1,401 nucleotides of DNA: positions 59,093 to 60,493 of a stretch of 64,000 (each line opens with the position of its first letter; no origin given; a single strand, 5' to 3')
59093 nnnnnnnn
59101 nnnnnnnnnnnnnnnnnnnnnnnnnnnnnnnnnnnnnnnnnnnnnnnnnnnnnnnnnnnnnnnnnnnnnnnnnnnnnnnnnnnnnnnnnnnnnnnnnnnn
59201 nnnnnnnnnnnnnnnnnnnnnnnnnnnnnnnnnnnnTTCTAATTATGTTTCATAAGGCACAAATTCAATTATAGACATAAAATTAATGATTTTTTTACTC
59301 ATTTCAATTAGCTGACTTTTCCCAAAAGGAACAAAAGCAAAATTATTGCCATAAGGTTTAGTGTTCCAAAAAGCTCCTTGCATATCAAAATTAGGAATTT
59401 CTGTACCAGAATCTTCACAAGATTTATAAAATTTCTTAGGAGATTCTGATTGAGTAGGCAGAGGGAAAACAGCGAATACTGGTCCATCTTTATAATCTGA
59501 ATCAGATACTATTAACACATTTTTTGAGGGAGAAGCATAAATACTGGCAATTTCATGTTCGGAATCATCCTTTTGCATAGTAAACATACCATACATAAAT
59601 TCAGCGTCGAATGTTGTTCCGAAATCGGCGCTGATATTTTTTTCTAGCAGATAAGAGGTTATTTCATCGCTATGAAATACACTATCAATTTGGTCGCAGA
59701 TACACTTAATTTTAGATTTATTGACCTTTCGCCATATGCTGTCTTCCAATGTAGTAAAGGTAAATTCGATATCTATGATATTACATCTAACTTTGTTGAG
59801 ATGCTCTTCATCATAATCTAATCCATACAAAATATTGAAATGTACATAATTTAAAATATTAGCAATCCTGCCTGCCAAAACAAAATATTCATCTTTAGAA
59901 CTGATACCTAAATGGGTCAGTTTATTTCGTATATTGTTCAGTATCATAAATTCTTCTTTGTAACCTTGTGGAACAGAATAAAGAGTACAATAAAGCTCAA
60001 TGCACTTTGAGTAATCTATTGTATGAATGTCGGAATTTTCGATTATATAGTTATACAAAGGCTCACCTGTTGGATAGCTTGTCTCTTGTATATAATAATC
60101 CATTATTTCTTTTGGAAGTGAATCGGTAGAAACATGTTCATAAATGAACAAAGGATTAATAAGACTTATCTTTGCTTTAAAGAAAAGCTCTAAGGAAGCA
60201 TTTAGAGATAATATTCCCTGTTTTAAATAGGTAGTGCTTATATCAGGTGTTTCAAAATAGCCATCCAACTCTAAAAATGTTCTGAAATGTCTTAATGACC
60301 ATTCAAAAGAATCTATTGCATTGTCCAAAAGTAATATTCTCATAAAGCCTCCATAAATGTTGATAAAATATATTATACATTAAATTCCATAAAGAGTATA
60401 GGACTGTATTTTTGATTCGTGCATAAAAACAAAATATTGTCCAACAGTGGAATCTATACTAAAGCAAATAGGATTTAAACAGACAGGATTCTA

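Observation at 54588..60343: Candidate undescribed defence module: AbiH then a 707-aa P-loop NTPase then a KAP-family NTPase, with a convergent HEPN-like gene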

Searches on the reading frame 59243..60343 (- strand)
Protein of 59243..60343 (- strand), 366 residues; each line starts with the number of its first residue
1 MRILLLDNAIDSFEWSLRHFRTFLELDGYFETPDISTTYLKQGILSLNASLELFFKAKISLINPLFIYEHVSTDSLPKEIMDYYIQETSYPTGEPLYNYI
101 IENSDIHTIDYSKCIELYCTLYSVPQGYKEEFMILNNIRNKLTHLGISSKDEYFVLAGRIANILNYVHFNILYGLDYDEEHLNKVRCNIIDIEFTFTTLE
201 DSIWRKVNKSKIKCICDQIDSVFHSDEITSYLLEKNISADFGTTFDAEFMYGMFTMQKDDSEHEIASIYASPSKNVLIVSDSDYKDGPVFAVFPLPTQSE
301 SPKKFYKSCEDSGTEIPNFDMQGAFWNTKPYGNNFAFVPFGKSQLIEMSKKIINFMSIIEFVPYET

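Call 3: search_protein_families(library=pfam, proteins=[window:59243-60343:-], max_evalue=1)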
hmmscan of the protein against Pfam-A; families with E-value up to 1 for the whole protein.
window:59243-60343:- (366 aa): 0 families

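Call 4: search_protein_families(library=padloc, proteins=[window:59243-60343:-], max_evalue=1)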
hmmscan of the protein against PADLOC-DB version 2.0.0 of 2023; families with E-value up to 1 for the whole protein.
window:59243-60343:- (366 aa): 0 families

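Call 5: search_protein_families(library=ncbifam, proteins=[window:59243-60343:-], max_evalue=1)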
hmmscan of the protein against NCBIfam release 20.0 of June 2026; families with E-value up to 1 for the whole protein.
window:59243-60343:- (366 aa): 0 families

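Call 8: search_protein_families(library=phrogs, proteins=[window:59243-60343:-], max_evalue=0.1)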
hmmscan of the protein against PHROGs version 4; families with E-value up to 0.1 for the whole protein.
window:59243-60343:- (366 aa): 0 families

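Call 20: find_homologous_proteins(query=window:59243-60343:-)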
Query window:59243-60343:- (366 aa): 53 proteins with E <= 0.001 among 1639 candidates.
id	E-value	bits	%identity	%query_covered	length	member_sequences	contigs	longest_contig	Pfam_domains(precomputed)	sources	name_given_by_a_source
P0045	3.8e-224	762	91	100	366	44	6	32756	-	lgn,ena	-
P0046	7.3e-223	757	90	99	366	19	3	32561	-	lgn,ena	-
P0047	6.3e-222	754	90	100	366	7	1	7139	-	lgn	-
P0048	6.2e-220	748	90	99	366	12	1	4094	-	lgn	-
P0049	5.9e-218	741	88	100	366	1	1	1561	-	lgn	-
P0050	8.5e-218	741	87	100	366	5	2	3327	-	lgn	-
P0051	3.9e-213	725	88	99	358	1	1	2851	-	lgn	-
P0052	2.4e-167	575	67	100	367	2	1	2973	-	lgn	-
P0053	4.6e-165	567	66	100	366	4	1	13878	-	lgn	-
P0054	9.0e-165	566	66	100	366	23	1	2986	-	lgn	-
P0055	7.3e-161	553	65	99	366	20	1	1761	-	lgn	-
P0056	1.5e-159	549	65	99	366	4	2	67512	-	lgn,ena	-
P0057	3.2e-158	545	65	99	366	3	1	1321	-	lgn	-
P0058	2.5e-150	519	63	99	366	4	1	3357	-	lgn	-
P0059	2.1e-145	502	62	99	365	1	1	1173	-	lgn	-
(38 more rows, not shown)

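Call 37: find_related_loci(query=A2, collection=metagenome_contigs, flank=8000)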
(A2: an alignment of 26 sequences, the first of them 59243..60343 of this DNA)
Query A2 (366 aa) in metagenome_contigs; peptide patterns used: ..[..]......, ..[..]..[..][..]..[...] (x = any residue, [..] = any of these).
471 stretches matched a pattern; 14 encode a relative of the query (tblastn E <= 1e-3); 14 distinct loci.
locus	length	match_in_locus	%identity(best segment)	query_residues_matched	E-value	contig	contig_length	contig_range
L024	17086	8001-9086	91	1-362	0e+0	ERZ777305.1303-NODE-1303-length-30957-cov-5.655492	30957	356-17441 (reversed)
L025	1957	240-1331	60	1-364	2e-161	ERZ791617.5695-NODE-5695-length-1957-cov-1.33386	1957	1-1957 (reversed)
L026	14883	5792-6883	59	1-364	2e-148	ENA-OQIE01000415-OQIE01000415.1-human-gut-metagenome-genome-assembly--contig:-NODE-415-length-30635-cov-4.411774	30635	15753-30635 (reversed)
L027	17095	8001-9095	57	1-365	7e-143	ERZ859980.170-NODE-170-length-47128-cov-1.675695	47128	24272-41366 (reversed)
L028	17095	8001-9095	58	1-364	9e-142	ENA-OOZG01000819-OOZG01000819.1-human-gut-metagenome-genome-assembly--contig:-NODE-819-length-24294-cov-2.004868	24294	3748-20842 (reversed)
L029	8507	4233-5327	58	1-364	1e-141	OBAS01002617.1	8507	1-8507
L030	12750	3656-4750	57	1-365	1e-141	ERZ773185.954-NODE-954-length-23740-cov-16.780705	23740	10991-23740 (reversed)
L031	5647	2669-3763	58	1-364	2e-142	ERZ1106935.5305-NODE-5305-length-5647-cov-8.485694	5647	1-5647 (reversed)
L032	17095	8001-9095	58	1-364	1e-141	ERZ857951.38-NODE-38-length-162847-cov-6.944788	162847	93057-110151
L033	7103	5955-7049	58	1-364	1e-141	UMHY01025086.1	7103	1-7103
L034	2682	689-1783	58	1-364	3e-149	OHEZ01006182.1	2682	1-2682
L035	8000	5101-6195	58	1-364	4e-141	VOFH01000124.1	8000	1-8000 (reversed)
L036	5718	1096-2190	57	1-364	1e-132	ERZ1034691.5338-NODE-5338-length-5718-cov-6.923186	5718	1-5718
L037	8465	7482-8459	57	1-326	1e-126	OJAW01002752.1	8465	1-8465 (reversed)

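Call 38: find_related_loci(query=A2, collection=viral_contigs, flank=8000)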
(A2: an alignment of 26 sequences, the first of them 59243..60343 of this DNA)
Query A2 (366 aa) in viral_contigs; peptide patterns used: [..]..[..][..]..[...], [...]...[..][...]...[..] (x = any residue, [..] = any of these).
106 stretches matched a pattern, but none encodes a relative of the query by tblastn (E <= 1e-3).

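Call 41: predict_structure(alignment_id=A2)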
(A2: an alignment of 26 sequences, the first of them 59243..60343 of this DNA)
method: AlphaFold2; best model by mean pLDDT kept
length: 366 residues; sequences in the alignment: 26
mean_pLDDT: 90.3   pTM: 0.84
mean pLDDT of the five models: 90.3, 89.4, 88.3, 87.9, 87.5
residues with pLDDT >= 90: 247; 70-90: 105; 50-70: 13; < 50: 1
segments of 3 or more residues with pLDDT < 50: none
pLDDT, mean of each block of 10 residues (from residue 1): 83 97 90 82 94 95 91 86 93 89 90 96 92 89 67 88 94 89 94 93 89 96 98 96 87 92 92 91 81 92 96 90 90 96 97 93 65
secondary structure, 60 per line:
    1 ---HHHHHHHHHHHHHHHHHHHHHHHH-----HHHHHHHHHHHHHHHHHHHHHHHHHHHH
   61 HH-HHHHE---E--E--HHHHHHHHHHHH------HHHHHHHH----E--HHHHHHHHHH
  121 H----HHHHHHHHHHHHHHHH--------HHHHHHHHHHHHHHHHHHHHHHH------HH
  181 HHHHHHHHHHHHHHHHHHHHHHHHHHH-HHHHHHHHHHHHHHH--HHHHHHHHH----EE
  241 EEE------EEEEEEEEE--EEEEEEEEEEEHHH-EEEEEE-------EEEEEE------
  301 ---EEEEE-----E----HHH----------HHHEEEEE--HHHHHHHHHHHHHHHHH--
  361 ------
elements in order: H4-27 H33-62 H64-67 H78-89 H96-103 H111-121 H126-141 H150-172 H179-207 H209-223 H226-234 E239-243 E250-258 E261-271 E276-281 E289-294 E304-308 E335-339 H342-358

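Call 87: search_protein_families(library=padloc, proteins=[L027:6457-7776:-, L027:5868-6464:-, L026:3844-5076:-, L026:623-3571:-, L028:7094-7831:-, L028:5912-6994:-, L032:4319-6664:-, L032:6633-7757:-, L024:9168-10283:-, L024:11751-12590:-], max_evalue=0.00001)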
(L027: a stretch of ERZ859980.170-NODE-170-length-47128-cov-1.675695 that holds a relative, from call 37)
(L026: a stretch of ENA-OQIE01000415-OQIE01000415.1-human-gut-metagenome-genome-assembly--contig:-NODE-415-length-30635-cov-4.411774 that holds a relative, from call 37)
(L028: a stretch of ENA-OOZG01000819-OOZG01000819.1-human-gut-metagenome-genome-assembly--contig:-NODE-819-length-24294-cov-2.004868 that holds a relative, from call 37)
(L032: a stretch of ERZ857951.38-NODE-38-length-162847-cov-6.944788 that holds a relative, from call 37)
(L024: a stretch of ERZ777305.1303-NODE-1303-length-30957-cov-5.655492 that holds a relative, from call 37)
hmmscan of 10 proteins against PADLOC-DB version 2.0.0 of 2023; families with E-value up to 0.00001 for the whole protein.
L027:6457-7776:- (439 aa): 84 families (the best 25 are shown)
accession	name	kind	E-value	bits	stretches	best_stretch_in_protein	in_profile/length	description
PDLC04178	HEC-01A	-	4e-30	103.2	1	11-381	6-343/399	-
PDLC04182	HEC-01A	-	1.9e-24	84.4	1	13-381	3-361/406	-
PDLC02980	AriA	-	4.3e-22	77.5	1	35-372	1-304/304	-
PDLC02335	AbiLi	-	3.6e-20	70.3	1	34-380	77-249/326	AbiLi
PDLC04176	HEC-01A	-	4.2e-20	70.4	1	12-391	1-340/371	-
PDLC04391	PDC-M07A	-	2.2e-19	67.8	1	16-379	4-357/412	-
PDLC02979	AriA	-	3.5e-18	64.5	1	12-371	1-373/373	-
PDLC04175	HEC-01A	-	5e-18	63.3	1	13-393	5-333/363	-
PDLC04393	PDC-M07A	-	2.7e-17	60.9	1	14-374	2-356/435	-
PDLC04541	PDC-M25A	-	9.3e-17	59.2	1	14-375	2-314/380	-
PDLC02358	Old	-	3.1e-15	54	1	12-63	2-53/578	Old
PDLC00293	PtuA1|PtuA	-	3.2e-15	54.1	2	12-53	1-45/527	AAA ATPase domain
PDLC04184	HEC-01A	-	1.3e-14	52.1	1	304-378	314-398/464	-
PDLC04389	PDC-M07A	-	2.2e-14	51.3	1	224-376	225-376/443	-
PDLC04392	PDC-M07A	-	8e-14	49.5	1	14-372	2-352/432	-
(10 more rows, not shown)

L027:5868-6464:- (198 aa): 0 families

L026:3844-5076:- (410 aa): 4 families
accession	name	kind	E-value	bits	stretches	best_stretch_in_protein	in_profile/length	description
PDLC02599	DrmC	-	2.4e-15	54.4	1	21-140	23-138/387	DrmC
PDLC03829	ZacB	-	6.9e-10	36.4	1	20-125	227-339/586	-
PDLC02614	DrmC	-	2.4e-07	28.6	1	12-124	26-139/153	DrmC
PDLC03924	MkoC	-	3.8e-07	26.6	1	6-123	991-1119/1136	-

L026:623-3571:- (982 aa): 14 families
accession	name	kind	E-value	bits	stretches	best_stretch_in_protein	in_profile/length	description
PDLC03658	mREase_IV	-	1.9e-228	758.7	1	12-981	11-953/953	Type IV methyl-directed restriction enzyme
PDLC03659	mREase_IV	-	2.3e-86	288.6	1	36-628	29-623/945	Type IV methyl-directed restriction enzyme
PDLC02707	PbeA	-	1.9e-40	137.1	2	111-413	121-453/672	PbeA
PDLC02704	PbeA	-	1.5e-31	107.6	2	98-413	107-458/682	PbeA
PDLC03047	REase_I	-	7.1e-25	84.9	1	227-416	345-534/1107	Type I restriction enzyme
PDLC02705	PbeA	-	4.5e-18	62.8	1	461-572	526-634/691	PbeA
PDLC02706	PbeA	-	2.8e-17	60.5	2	246-414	286-475/722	PbeA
PDLC02703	PbeA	-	1.7e-13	48.1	1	107-416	119-447/626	PbeA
PDLC03042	REase_I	-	5e-11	38.7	1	234-348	453-579/1170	Type I restriction enzyme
PDLC03597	REase_MTase_IIG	-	1.9e-10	37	1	495-567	529-604/1646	Type IIG restriction enzyme-methyltransferase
PDLC02614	DrmC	-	8.4e-07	26.9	0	40-166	18-139/153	DrmC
PDLC01439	typeIV_DinG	-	2.9e-06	24.2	0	225-289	15-77/575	CAS-IV-A; associated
PDLC02503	BrxHI|BrxHII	-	4.9e-06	23.1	0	461-566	249-350/698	BrxHI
PDLC03829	ZacB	-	6e-06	23.4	1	119-177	293-349/586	-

L028:7094-7831:- (245 aa): 12 families
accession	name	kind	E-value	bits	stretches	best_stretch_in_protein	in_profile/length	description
PDLC04772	PDC-M68A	-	2.6e-28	97.7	1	1-124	1-121/253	-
PDLC00739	Effector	-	2e-16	58.3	1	3-109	5-111/378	Endonuclease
PDLC01997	SAVED1--SAVED_HNH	-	2.6e-16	58.1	1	5-108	5-106/368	-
PDLC00746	Effector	-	8.4e-14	49.4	1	9-108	20-118/389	Endonuclease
PDLC00406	SduA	-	2.7e-12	45.3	1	5-121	17-128/326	DUF4263 domain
PDLC00747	Effector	-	4.2e-10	37.3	1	3-110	9-120/373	Endonuclease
PDLC04773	PDC-M68A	-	1e-09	36.8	1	64-109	1-46/200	-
PDLC00749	Effector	-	2.6e-09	34.6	1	5-108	15-119/395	Endonuclease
PDLC01998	SAVED1--SAVED_HNH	-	1.1e-07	29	1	7-109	115-217/506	-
PDLC00740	Effector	-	5.3e-07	26.7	1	39-107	46-118/391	Endonuclease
PDLC00742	Effector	-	1.5e-06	25.3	1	7-108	122-223/527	Endonuclease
PDLC00751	Effector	-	3e-06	24.5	1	6-104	131-229/530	Endonuclease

L028:5912-6994:- (360 aa): 26 families (the best 25 are shown)
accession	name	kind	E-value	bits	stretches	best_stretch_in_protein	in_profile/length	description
PDLC04810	PDC-S02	-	8.2e-151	500.2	1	1-359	1-351/355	-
PDLC04795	PDC-S02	-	7.1e-121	401.7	1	5-359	16-351/357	-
PDLC04831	PDC-S02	-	4.6e-116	386.1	1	1-359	1-338/346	-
PDLC04803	PDC-S02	-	5.3e-88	293.2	1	77-357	8-263/269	-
PDLC04826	PDC-S02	-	2.7e-79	263.9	1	1-238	1-217/222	-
PDLC04807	PDC-S02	-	9.7e-71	236.8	1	8-337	10-324/351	-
PDLC04813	PDC-S02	-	8e-65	216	1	193-359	3-169/175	-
PDLC04822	PDC-S02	-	1.4e-55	187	1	14-313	13-287/294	-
PDLC04827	PDC-S02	-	1.2e-45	153.9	1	6-250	5-231/234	-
PDLC04800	PDC-S02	-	3.2e-43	145.2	1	1-145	1-125/129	-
PDLC04798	PDC-S02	-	2.5e-41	140.2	1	197-358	50-213/222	-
PDLC04811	PDC-S02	-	4.4e-40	135.3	2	6-115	7-116/172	-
PDLC04804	PDC-S02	-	1.7e-37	127.1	2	124-211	105-191/203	-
PDLC04820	PDC-S02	-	3.6e-32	109.7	1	18-322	33-290/332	-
PDLC01464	PD_DExK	-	6.9e-28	95.5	1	142-271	11-126/126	"CAS-I,CAS-II,CAS-III,CAS-IV,CAS-V,CAS-VI; associated"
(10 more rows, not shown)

L032:4319-6664:- (781 aa): 9 families
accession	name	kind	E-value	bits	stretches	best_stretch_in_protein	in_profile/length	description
PDLC02201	IetS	-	0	1079.5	1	4-780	2-778/781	-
PDLC02197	IetS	-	2.6e-150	500.2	1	5-777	3-747/749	-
PDLC02200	IetS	-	8.5e-100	333.1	1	5-775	11-772/780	-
PDLC02202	IetS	-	6.7e-84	280.6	1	147-626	189-663/780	-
PDLC02199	IetS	-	4.2e-81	271.3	1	239-778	300-823/826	-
PDLC02198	IetS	-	3.5e-23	79.5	1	172-607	174-659/795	-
PDLC04233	IetS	-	1.4e-19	67.7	1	290-397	341-461/855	-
PDLC03014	subtilase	-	5.5e-08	30.7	1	200-529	141-379/391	-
PDLC04234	IetS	-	7.9e-06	22.3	0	430-462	531-563/656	-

L032:6633-7757:- (374 aa): 7 families
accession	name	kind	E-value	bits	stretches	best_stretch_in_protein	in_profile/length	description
PDLC02196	IetA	-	2.6e-134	446.4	1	1-361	3-370/374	-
PDLC02195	IetA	-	3.9e-110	366.8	1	2-328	4-344/395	-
PDLC04232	IetA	-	8e-71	237.1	1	5-304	7-300/330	-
PDLC04231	IetA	-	2e-43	147.1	1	61-260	62-260/262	-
PDLC00914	TRIP13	-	4.7e-17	60.4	1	153-262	124-233/302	TRIP13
PDLC00915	TRIP13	-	6.2e-12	43.5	1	106-261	52-225/302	TRIP13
PDLC03838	DolB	-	1.2e-07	29.3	1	116-187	165-241/375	-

L024:9168-10283:- (371 aa): 0 families

L024:11751-12590:- (279 aa): 0 families
